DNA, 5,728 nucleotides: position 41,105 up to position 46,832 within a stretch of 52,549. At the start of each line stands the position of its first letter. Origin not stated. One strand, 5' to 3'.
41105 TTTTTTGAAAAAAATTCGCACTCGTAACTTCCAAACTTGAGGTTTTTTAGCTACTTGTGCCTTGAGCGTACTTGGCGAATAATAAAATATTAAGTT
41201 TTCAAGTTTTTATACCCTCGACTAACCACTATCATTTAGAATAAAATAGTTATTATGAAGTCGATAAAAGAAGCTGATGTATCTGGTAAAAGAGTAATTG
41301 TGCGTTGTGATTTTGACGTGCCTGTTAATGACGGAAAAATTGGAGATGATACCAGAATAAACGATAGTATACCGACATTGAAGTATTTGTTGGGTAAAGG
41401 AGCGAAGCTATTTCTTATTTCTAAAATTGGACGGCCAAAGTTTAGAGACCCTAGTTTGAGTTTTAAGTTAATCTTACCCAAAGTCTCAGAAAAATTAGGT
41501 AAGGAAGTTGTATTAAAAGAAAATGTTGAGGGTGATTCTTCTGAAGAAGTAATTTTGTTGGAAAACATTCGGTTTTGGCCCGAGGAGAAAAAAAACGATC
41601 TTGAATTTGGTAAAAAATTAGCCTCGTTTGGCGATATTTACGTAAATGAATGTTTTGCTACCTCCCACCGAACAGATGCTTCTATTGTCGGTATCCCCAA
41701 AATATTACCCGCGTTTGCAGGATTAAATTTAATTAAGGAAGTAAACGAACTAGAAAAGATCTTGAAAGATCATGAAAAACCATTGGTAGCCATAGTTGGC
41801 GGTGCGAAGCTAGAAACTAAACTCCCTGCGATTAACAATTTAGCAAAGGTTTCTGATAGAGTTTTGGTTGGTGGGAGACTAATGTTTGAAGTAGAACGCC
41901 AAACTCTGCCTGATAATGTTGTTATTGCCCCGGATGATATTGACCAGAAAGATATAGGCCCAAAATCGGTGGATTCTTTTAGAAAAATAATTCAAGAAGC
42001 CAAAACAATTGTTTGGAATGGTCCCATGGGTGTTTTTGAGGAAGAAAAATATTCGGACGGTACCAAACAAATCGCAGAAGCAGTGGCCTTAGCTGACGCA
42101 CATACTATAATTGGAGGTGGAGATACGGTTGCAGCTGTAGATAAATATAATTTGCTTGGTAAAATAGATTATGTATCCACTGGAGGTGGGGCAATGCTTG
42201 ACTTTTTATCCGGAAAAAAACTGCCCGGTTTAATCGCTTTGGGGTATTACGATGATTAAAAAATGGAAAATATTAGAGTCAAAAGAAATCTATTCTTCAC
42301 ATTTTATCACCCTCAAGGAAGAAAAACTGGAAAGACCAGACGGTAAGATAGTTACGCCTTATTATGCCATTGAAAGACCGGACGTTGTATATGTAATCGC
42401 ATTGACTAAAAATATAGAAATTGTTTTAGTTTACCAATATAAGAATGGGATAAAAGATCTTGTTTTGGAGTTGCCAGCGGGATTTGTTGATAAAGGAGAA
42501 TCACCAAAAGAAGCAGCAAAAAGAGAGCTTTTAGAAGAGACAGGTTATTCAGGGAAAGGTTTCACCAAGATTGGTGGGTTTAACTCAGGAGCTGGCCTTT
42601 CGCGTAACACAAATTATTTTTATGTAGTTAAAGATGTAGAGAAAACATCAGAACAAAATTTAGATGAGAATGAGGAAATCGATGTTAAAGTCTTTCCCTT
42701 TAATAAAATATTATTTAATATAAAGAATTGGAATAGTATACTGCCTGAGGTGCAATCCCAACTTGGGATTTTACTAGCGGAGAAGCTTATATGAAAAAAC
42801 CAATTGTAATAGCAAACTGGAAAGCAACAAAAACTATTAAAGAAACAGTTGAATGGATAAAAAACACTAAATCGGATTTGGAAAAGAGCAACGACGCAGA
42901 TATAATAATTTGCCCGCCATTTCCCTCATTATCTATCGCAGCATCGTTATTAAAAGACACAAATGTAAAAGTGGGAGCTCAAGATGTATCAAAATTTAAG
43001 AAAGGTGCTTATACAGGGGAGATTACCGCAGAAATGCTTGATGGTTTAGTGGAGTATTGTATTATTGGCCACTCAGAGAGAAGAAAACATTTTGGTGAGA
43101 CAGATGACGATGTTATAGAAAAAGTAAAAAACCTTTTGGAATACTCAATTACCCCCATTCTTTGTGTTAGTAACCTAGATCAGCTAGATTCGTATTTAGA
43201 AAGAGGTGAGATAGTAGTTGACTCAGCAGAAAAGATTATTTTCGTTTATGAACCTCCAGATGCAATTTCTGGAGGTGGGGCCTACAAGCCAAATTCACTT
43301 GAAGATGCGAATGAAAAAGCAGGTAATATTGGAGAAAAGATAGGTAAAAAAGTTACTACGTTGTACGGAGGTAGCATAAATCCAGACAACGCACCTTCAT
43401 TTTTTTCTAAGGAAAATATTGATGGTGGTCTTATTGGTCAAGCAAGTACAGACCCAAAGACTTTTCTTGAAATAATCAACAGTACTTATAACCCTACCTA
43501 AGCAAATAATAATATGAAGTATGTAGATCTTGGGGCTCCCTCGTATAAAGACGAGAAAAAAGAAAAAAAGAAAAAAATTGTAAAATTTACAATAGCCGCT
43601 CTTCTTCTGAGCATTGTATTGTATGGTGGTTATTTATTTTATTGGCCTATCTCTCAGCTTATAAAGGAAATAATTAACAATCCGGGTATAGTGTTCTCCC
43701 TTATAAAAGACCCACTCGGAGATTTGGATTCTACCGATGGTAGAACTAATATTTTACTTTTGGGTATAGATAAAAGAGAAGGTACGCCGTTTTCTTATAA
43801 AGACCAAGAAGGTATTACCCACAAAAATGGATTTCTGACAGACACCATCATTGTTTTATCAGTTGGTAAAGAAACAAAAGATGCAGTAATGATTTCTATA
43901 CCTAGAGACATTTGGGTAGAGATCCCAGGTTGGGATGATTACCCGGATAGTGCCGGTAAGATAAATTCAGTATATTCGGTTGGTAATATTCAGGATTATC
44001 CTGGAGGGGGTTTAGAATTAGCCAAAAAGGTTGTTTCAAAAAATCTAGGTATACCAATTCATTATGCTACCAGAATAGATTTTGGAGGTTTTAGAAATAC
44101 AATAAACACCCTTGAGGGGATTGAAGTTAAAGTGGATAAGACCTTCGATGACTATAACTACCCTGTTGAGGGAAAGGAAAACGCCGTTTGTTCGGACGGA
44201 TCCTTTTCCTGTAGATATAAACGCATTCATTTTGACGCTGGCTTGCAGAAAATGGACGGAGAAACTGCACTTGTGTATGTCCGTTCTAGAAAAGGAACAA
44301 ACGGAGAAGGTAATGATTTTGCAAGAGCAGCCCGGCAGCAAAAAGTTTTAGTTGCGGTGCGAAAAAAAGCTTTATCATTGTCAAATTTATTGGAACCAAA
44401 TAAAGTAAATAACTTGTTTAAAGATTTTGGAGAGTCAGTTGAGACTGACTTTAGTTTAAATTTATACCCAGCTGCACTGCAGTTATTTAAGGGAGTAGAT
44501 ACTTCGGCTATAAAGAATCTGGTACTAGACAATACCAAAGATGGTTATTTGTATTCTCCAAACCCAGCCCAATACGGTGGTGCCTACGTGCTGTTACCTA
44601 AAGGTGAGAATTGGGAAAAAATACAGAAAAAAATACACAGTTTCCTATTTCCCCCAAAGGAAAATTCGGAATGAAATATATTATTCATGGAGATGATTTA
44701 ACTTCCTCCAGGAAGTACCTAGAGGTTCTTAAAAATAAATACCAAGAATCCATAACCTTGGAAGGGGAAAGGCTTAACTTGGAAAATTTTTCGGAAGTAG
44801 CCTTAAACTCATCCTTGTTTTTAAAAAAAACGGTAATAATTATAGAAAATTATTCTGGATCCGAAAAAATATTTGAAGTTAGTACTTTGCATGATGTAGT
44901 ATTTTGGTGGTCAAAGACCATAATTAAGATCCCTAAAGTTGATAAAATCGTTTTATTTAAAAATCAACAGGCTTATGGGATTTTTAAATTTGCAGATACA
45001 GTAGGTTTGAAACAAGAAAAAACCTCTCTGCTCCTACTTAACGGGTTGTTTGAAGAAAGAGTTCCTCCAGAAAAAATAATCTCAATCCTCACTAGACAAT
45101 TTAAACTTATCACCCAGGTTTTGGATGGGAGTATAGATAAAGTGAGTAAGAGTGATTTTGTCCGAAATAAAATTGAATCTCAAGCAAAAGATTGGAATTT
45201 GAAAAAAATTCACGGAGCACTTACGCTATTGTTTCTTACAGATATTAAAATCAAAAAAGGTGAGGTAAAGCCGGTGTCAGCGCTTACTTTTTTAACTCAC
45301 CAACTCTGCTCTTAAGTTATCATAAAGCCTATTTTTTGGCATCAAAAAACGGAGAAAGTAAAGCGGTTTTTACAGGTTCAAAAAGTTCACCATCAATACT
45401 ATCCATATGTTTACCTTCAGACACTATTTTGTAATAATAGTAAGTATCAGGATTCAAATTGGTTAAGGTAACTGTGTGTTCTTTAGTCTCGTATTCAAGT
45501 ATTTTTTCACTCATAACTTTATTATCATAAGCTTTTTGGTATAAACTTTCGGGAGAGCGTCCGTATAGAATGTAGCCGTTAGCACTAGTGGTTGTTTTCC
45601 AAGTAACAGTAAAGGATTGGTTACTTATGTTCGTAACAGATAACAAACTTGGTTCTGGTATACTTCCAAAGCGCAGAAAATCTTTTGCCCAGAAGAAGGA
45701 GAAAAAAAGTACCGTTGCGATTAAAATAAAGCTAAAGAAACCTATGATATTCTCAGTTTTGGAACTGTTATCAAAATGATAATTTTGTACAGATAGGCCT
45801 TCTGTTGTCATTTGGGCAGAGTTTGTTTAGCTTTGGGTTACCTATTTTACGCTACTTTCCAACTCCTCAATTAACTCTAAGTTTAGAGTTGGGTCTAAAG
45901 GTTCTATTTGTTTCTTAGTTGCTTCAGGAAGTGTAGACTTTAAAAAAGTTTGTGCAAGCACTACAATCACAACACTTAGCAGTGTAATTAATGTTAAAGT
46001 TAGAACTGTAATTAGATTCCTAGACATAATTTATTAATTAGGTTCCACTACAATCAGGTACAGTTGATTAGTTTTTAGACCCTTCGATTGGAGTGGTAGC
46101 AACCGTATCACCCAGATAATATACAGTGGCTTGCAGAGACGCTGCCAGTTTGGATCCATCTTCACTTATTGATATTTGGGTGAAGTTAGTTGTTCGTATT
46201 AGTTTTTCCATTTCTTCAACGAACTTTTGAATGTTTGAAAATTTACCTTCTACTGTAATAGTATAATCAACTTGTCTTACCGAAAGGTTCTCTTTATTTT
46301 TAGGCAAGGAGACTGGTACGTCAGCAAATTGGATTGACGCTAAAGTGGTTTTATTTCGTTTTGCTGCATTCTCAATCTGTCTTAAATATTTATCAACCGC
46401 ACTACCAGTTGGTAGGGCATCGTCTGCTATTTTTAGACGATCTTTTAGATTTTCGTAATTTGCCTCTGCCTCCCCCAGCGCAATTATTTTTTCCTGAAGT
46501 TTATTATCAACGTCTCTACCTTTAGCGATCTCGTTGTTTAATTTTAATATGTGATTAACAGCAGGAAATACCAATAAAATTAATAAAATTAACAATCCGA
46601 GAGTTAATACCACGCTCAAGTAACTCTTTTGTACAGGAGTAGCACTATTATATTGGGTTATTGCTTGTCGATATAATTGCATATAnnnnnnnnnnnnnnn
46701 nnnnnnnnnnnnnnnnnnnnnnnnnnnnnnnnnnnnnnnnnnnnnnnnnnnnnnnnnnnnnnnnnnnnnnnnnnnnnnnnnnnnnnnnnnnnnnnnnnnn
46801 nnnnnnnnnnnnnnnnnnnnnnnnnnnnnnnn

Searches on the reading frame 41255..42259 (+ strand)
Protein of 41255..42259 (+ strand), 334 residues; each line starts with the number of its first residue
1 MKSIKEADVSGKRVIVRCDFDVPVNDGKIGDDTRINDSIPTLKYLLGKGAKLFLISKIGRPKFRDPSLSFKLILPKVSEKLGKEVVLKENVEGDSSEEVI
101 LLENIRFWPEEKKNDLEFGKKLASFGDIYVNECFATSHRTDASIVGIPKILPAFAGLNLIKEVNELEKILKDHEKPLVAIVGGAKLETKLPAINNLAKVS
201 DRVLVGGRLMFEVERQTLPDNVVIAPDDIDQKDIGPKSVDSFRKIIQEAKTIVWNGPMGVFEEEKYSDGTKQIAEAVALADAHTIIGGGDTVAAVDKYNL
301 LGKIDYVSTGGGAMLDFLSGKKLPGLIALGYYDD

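Call 69: search_protein_families(library=pfam, proteins=[window:41255-42259:+], max_evalue=0.0001)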
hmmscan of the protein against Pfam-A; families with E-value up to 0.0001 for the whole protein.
window:41255-42259:+ (334 aa): 1 family
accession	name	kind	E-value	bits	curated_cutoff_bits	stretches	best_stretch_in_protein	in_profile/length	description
PF00162.24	PGK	-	2.1e-104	350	27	2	4-211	1-218/379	Phosphoglycerate kinase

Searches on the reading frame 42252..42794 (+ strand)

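Call 69: search_protein_families(library=pfam, proteins=[window:42252-42794:+], max_evalue=0.0001)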
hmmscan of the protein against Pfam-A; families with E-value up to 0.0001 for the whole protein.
window:42252-42794:+ (180 aa): 1 family
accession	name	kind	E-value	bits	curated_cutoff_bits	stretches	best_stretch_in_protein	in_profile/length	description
PF00293.34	NUDIX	-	1.7e-17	64.1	21.1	1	43-158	3-121/134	NUDIX domain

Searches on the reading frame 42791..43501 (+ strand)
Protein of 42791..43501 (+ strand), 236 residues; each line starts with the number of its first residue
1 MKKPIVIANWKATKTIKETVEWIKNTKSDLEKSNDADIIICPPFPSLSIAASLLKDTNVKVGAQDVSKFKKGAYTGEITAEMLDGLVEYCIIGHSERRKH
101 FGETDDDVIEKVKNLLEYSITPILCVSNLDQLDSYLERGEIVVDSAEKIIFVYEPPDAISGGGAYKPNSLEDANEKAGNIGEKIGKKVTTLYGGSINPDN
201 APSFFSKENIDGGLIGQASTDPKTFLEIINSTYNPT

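Call 69: search_protein_families(library=pfam, proteins=[window:42791-43501:+], max_evalue=0.0001)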
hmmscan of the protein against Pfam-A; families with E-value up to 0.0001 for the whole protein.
window:42791-43501:+ (236 aa): 1 family
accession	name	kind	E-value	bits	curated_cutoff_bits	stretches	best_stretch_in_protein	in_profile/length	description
PF00121.24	TIM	-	2.7e-59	201.1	20.1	1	4-231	1-244/245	Triosephosphate isomerase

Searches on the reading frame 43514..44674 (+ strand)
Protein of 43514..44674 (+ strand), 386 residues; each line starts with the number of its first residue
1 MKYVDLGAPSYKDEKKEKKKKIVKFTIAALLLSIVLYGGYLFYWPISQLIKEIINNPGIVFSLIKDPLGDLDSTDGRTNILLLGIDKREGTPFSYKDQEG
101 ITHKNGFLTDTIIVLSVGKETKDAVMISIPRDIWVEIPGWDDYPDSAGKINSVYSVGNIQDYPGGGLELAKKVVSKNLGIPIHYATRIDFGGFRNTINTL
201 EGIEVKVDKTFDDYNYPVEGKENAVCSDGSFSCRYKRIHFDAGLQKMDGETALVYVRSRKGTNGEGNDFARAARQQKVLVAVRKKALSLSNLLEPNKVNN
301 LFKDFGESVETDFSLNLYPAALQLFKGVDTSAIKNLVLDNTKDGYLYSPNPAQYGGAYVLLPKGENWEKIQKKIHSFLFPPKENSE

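Call 69: search_protein_families(library=pfam, proteins=[window:43514-44674:+], max_evalue=0.0001)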
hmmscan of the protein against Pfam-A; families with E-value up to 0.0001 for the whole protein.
window:43514-44674:+ (386 aa): 1 family
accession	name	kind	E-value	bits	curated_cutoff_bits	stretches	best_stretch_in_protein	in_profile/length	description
PF03816.19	LytR_cpsA_psr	-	3.8e-37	128.2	24.6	1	109-286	2-148/150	LytR_cpsA_psr family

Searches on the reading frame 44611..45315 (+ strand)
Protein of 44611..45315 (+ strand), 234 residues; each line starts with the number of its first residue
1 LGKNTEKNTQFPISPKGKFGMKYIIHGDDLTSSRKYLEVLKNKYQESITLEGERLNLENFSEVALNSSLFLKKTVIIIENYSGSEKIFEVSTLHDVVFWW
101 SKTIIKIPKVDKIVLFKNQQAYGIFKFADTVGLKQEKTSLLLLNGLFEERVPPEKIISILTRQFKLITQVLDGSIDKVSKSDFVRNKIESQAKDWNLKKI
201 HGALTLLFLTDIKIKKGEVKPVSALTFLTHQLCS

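Call 69: search_protein_families(library=pfam, proteins=[window:44611-45315:+], max_evalue=0.0001)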
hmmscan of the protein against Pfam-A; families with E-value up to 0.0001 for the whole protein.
window:44611-45315:+ (234 aa): 1 family
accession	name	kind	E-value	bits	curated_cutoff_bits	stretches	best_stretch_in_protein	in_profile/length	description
PF21694.2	DNA_pol3_delta_C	-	9.6e-11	42.2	27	1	124-228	4-117/121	DNA polymerase III delta subunit, C-terminal domain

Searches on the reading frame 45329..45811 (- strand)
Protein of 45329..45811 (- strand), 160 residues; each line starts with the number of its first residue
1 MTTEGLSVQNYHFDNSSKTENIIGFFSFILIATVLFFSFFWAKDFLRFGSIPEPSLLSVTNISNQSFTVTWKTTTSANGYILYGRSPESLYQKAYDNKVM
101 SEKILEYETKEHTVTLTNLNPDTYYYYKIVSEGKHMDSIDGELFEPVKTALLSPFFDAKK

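Call 69: search_protein_families(library=pfam, proteins=[window:45329-45811:-], max_evalue=0.0001)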
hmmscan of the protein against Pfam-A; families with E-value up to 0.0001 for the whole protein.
window:45329-45811:- (160 aa): 2 families
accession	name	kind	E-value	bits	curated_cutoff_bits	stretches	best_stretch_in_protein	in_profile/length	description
PF16656.11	Pur_ac_phosph_N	-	2.3e-14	54.2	30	1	53-134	2-83/93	Purple acid Phosphatase, N-terminal domain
PF00041.27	fn3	-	2.7e-07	31.1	25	1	53-132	2-69/84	Fibronectin type III domain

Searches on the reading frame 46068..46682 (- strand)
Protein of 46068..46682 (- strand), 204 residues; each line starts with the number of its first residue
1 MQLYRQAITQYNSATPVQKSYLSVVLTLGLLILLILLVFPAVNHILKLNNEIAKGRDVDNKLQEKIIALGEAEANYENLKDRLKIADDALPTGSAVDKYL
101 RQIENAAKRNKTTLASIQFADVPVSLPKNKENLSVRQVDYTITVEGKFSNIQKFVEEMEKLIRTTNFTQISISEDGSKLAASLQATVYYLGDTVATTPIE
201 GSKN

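Call 69: search_protein_families(library=pfam, proteins=[window:46068-46682:-], max_evalue=0.0001)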
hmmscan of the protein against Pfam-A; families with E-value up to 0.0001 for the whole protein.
window:46068-46682:- (204 aa): 1 family
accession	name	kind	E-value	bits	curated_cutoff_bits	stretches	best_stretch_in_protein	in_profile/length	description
PF04350.18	PilO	-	3.1e-10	40.8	22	1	61-188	17-141/145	Pilus assembly protein, PilO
